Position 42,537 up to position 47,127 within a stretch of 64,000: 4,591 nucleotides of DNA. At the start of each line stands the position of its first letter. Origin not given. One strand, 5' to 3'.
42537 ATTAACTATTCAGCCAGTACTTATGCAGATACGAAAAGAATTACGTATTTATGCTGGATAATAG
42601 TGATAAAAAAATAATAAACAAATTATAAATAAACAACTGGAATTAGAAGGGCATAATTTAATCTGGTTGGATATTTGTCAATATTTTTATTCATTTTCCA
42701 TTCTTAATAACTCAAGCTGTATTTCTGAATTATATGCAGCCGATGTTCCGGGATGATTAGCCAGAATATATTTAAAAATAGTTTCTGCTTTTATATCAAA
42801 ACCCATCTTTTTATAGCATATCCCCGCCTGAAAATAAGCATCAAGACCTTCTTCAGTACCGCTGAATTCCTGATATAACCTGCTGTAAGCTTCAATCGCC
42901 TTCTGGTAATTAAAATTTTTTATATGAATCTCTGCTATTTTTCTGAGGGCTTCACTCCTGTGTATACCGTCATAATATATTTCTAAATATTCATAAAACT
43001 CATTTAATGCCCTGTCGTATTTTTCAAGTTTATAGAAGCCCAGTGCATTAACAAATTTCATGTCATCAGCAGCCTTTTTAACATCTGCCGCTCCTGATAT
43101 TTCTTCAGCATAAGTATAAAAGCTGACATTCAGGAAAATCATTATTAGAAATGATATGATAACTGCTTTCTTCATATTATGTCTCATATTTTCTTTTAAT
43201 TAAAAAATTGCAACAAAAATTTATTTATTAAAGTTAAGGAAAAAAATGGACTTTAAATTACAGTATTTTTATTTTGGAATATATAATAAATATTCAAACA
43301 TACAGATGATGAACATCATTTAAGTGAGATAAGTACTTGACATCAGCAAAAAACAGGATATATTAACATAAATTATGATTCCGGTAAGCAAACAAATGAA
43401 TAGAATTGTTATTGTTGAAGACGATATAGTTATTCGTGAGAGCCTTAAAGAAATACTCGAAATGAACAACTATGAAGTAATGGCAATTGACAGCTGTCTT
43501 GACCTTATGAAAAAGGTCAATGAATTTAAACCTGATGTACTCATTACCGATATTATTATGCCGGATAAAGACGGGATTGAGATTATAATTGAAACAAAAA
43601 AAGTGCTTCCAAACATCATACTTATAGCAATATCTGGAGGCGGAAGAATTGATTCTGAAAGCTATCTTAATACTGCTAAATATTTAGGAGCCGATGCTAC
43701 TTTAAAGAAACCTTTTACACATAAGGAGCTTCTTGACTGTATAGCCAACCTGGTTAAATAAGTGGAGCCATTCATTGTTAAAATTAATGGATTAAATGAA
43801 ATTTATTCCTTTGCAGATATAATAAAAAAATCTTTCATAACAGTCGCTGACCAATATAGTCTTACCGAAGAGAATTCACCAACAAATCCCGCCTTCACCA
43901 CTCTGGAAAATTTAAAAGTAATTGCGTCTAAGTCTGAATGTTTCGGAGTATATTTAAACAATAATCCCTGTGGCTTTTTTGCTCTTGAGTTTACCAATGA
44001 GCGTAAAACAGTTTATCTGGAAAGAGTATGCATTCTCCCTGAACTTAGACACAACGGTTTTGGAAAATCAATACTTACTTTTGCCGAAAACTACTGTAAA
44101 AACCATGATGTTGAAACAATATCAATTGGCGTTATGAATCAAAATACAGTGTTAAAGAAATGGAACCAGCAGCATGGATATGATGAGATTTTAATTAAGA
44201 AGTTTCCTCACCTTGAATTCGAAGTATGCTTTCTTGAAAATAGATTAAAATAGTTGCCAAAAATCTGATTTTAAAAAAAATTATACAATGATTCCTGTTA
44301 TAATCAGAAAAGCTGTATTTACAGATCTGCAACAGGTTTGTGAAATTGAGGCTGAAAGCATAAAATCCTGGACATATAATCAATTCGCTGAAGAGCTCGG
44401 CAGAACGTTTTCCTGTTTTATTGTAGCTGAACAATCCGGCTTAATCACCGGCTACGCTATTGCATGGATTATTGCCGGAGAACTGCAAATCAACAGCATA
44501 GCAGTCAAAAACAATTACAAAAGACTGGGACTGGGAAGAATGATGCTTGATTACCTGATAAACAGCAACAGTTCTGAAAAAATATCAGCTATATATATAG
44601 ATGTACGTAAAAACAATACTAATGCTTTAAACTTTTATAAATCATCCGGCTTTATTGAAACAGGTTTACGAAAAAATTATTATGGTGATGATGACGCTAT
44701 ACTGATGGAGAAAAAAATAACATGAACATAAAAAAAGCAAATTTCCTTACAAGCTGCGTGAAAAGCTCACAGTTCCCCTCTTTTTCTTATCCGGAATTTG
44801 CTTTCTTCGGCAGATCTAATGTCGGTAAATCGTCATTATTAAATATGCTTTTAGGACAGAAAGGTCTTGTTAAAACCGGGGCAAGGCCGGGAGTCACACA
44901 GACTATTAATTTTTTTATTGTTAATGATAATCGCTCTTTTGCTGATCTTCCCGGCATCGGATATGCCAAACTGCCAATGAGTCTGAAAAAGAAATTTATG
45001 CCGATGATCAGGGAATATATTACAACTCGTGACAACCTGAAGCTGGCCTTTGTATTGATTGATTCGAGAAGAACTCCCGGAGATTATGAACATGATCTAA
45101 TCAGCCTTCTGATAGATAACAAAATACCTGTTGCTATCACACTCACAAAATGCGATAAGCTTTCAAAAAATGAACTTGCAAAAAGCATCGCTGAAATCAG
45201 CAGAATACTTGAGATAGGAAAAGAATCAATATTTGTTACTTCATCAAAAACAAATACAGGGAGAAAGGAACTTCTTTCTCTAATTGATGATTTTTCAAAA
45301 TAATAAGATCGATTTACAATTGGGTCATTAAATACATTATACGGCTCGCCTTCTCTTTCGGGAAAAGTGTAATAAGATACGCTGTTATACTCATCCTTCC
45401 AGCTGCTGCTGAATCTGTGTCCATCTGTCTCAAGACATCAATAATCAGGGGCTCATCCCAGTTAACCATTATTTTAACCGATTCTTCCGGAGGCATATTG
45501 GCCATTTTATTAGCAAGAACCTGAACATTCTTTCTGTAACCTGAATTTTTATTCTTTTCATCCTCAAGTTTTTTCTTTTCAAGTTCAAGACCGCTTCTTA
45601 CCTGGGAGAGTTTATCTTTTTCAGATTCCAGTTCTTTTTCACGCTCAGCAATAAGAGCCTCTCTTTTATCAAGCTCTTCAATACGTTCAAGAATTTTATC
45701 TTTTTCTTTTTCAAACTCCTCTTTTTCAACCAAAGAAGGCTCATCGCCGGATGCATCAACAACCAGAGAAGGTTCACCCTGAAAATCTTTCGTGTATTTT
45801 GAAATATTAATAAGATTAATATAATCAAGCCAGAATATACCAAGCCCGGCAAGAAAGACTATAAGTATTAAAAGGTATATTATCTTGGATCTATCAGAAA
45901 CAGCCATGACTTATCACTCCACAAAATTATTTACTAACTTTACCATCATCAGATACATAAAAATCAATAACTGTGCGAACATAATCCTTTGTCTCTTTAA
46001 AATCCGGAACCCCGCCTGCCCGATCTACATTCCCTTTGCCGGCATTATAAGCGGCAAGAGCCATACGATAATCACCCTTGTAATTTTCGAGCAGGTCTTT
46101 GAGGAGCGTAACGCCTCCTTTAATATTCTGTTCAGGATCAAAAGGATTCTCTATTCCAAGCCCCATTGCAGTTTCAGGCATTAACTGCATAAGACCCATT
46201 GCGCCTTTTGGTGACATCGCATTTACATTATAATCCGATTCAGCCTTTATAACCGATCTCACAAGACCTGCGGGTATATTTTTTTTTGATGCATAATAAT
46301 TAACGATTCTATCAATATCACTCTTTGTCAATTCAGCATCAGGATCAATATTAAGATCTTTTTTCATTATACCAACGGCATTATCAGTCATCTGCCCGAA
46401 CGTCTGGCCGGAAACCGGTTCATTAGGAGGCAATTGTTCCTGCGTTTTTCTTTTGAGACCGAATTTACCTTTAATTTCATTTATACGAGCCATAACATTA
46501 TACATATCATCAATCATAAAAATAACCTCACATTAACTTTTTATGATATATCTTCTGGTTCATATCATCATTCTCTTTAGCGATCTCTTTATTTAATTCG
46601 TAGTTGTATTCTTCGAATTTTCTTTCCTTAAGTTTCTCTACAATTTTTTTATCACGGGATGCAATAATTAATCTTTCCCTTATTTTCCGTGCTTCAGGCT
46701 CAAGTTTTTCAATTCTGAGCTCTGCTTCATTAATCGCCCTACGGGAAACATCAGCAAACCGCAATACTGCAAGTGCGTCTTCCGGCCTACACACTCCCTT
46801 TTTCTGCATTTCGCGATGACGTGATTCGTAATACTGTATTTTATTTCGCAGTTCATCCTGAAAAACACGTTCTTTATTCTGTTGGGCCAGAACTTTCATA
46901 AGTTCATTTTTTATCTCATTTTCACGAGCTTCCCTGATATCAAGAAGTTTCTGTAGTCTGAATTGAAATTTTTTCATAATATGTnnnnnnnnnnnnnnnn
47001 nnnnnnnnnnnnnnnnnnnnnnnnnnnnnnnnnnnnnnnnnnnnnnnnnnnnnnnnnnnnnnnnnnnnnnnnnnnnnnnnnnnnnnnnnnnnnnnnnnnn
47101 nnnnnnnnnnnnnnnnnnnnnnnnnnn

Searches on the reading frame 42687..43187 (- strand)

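Call 7: search_protein_families(library=pfam, proteins=[window:42687-43187:-], max_evalue=0.001)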
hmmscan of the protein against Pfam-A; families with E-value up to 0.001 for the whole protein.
window:42687-43187:- (166 aa): 4 families
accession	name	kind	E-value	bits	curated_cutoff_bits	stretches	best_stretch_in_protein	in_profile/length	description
PF13174.12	TPR_6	-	1.1e-07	32.4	26.3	0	79-109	1-31/33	Tetratricopeptide repeat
PF07719.23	TPR_2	-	1.5e-06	28.3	27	0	79-106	2-29/34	Tetratricopeptide repeat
PF13432.12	TPR_16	-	0.00037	21.3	32.7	0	48-109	4-62/65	Tetratricopeptide repeat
PF13424.12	TPR_12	-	0.0004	21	30.1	0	79-138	4-68/77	Tetratricopeptide repeat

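Call 115: search_protein_families(library=ncbifam, proteins=[window:42687-43187:-], max_evalue=0.001)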
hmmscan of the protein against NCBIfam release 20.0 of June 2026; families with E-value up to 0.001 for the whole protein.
window:42687-43187:- (166 aa): 6 families
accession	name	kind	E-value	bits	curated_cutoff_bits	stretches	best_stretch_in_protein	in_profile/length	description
TIGR02795.1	tol_pal_ybgF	equivalog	1.8e-10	41.5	90.1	1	45-155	6-116/119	tol-pal system protein YbgF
TIGR02552.1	LcrH_SycD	equivalog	4.3e-05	23.2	104.8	1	48-146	25-117/136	SycD/LcrH family type III secretion system chaperone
NF008068.0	PRK10803.1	equivalog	9.1e-05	22.5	383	1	32-158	133-260/263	cell division protein CpoB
NF002725.1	PRK02603.1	equivalog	0.00013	22.1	143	1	55-129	49-120/173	photosystem I assembly protein Ycf3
TIGR02521.1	type_IV_pilW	equivalog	0.00016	21.3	154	0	116-162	136-182/234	type IV pilus biogenesis/stability protein PilW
TIGR03302.1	OM_YfiO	subfamily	0.00018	21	81.4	0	83-149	171-237/239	outer membrane protein assembly factor BamD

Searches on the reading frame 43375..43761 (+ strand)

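Call 7: search_protein_families(library=pfam, proteins=[window:43375-43761:+], max_evalue=0.001)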
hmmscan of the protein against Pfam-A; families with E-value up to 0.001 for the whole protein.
window:43375-43761:+ (128 aa): 1 family
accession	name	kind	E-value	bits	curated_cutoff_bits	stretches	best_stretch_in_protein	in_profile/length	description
PF00072.30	Response_reg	-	2.9e-20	72.9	30.2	1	11-123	1-110/111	Response regulator receiver domain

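Call 115: search_protein_families(library=ncbifam, proteins=[window:43375-43761:+], max_evalue=0.001)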
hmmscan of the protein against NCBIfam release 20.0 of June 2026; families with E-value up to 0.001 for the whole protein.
window:43375-43761:+ (128 aa): 89 families (the best 25 are shown)
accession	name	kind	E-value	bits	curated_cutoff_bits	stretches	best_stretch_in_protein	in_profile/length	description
NF046022.1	RespRegCpdRBruc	equivalog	1.4e-16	60.5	180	1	8-127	1-117/120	cell cycle two-component system response regulator CpdR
NF006900.1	PRK09390.1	equivalog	4.9e-16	58.9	255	1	9-125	5-118/203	response regulator FixJ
TIGR01818.1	ntrC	equivalog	6.3e-16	58.2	558.6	1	11-123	1-110/463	nitrogen regulation protein NR(I)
NF041367.1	CheY_Halo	equivalog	1.8e-15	57.3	200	1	11-126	1-113/114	chemotaxis protein CheY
NF040534.1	resp_reg_YycF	equivalog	3.8e-14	52.5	340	1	10-123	2-111/231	response regulator YycF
NF045505.1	RR_RssB_Pseudo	equivalog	8.6e-14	51.4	700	1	8-120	5-114/394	two-component system response regulator RssB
NF008199.0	PRK10955.1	equivalog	1.6e-13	51.2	341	1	8-125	1-113/232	envelope stress response regulator transcription factor CpxR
NF040689.1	MtrAB_MtrA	equivalog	2.3e-13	50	300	1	11-123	1-109/219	MtrAB system response regulator MtrA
NF051850.1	RespRegRprY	equivalog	3.1e-13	49.7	370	1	9-124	5-117/234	response regulator transcription factor RprY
TIGR02154.1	PhoB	equivalog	4.6e-13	49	296.2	1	9-125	3-118/226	phosphate regulon transcriptional regulator PhoB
NF045944.1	ResRegRpaBCyano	equivalog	5.2e-13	48.9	330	1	13-126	2-111/229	response regulator transcription factor RpaB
NF008034.0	PRK10766.1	equivalog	1.7e-12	47.4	275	1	9-127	3-117/231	two-component system response regulator TorR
NF041733.1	resp_reg_CseB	equivalog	2.1e-12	46.9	350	1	10-125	2-113/228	two-component system response regulator CseB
NF045717.1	DVU0259_DivK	exception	2.2e-12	47.2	160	1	9-126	3-115/117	DVU0259 family response regulator domain-containing protein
NF008378.0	PRK11173.1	equivalog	4.4e-12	45.9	334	1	7-126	2-117/238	two-component system response regulator ArcA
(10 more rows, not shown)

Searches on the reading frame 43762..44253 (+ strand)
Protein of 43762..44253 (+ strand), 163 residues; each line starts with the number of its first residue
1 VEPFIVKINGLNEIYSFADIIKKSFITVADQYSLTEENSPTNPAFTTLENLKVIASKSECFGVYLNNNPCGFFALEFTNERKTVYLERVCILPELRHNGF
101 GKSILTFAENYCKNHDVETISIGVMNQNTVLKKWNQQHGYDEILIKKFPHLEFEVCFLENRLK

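Call 7: search_protein_families(library=pfam, proteins=[window:43762-44253:+], max_evalue=0.001)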
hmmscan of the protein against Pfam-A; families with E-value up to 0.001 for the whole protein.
window:43762-44253:+ (163 aa): 3 families
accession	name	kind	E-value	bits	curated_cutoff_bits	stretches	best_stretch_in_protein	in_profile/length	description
PF00583.31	Acetyltransf_1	-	1.8e-11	44.8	20.7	1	51-139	27-115/116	Acetyltransferase (GNAT) family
PF13673.13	Acetyltransf_10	-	4.3e-08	33.6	23.6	1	55-142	28-109/128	Acetyltransferase (GNAT) domain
PF13508.13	Acetyltransf_7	-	6.7e-07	30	27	1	58-140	3-82/84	Acetyltransferase (GNAT) domain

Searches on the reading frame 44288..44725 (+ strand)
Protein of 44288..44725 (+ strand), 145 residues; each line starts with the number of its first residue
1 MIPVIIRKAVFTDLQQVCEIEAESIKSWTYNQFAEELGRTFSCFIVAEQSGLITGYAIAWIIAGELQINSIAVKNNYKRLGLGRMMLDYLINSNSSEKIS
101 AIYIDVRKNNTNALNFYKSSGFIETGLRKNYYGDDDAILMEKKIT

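Call 7: search_protein_families(library=pfam, proteins=[window:44288-44725:+], max_evalue=0.001)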
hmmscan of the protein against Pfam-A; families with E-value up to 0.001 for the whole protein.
window:44288-44725:+ (145 aa): 5 families
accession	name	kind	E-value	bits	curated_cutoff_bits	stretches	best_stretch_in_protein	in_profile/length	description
PF00583.31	Acetyltransf_1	-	1.2e-14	55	20.7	1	14-122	7-116/116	Acetyltransferase (GNAT) family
PF13508.13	Acetyltransf_7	-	7e-12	46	27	1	42-123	3-83/84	Acetyltransferase (GNAT) domain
PF13673.13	Acetyltransf_10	-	2.5e-11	44.1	23.6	1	22-128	7-113/128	Acetyltransferase (GNAT) domain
PF13420.13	Acetyltransf_4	-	8.3e-07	29.6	24.3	1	43-132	51-144/155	Acetyltransferase (GNAT) domain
PF08445.16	FR47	-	2e-05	24.9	22.1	1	54-125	9-80/86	FR47-like protein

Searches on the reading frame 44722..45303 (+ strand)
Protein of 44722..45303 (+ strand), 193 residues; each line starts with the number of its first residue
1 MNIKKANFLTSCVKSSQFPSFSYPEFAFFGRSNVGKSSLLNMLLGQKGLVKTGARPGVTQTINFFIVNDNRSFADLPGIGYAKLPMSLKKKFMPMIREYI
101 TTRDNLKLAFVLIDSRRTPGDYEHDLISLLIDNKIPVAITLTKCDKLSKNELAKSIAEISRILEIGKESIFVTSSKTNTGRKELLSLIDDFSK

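Call 7: search_protein_families(library=pfam, proteins=[window:44722-45303:+], max_evalue=0.001)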
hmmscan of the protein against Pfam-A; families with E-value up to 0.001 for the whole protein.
window:44722-45303:+ (193 aa): 5 families
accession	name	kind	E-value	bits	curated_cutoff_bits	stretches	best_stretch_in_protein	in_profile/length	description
PF01926.29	MMR_HSR1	-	3.5e-18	66.2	21.9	1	26-143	2-113/113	50S ribosome-binding GTPase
PF02421.24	FeoB_N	-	1.4e-10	41.3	27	1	26-186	3-154/156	Ferrous iron transport protein B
PF03193.22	RsgA_GTPase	-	2.1e-08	34.6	30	0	27-79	110-168/174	RsgA GTPase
PF00009.33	GTP_EFTU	-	1.5e-07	31.6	26.5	1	97-191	84-185/188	Elongation factor Tu GTP binding domain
PF00350.29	Dynamin_N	-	0.00037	21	27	0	27-53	2-27/168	Dynamin family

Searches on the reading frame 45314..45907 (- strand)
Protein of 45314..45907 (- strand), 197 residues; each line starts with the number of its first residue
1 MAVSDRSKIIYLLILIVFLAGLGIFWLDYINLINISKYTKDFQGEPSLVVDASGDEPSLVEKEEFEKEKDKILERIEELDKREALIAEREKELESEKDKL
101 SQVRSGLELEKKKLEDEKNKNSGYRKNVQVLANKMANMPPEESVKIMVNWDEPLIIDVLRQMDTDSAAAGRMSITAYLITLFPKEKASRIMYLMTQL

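Call 7: search_protein_families(library=pfam, proteins=[window:45314-45907:-], max_evalue=0.001)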
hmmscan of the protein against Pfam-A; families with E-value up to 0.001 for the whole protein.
window:45314-45907:- (197 aa): 0 families

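Call 115: search_protein_families(library=ncbifam, proteins=[window:45314-45907:-], max_evalue=0.001)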
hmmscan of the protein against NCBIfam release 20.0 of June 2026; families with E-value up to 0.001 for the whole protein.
window:45314-45907:- (197 aa): 2 families
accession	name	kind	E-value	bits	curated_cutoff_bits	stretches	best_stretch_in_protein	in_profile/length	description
NF047368.1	collar_FlbB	equivalog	1.1e-50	172.1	110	1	8-195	2-192/193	periplasmic-type flagellar collar protein FlbB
TIGR03319.1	RNase_Y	equivalog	0.00044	18.9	454.35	1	61-138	74-151/514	ribonuclease Y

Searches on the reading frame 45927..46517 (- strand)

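Call 7: search_protein_families(library=pfam, proteins=[window:45927-46517:-], max_evalue=0.001)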
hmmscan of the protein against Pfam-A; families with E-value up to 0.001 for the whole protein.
window:45927-46517:- (196 aa): 1 family
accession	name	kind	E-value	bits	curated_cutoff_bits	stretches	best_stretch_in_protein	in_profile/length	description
PF01464.25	SLT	-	3.6e-28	97.9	21.3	1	72-178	3-115/117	Transglycosylase SLT domain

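Call 115: search_protein_families(library=ncbifam, proteins=[window:45927-46517:-], max_evalue=0.001)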
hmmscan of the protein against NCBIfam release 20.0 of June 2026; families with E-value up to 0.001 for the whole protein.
window:45927-46517:- (196 aa): 6 families
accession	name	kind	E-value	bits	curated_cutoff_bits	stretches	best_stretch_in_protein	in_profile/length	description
NF047373.1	BB0259_flg_lyt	exception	1.4e-20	73.7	234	1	71-182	551-680/705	flagellar assembly lytic transglycosylase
NF008112.0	PRK10859.1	equivalog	6.5e-15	54.5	354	1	91-165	311-391/483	membrane-bound lytic murein transglycosylase MltF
NF008631.0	PRK11619.1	equivalog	4.8e-12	45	536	1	73-166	484-587/644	murein transglycosylase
NF008050.0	PRK10783.1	equivalog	3.7e-08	32.1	508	1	77-167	113-208/457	murein transglycosylase D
NF008670.0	PRK11671.1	equivalog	5.5e-07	29.1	375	1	72-166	196-308/359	membrane-bound lytic murein transglycosylase MltC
NF052397.1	AggPromo_Cterm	subfamily_domain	2e-05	24.9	40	1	86-137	5-58/80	aggregation-promoting factor C-terminal-like domain-containing protein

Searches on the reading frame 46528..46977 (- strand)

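Call 7: search_protein_families(library=pfam, proteins=[window:46528-46977:-], max_evalue=0.001)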
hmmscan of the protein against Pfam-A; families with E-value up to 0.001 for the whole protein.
window:46528-46977:- (149 aa): 1 family
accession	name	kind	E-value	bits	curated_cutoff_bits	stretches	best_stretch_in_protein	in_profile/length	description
PF02050.21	FliJ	-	1.1e-10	42.2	28.4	1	21-142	2-121/123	Flagellar FliJ protein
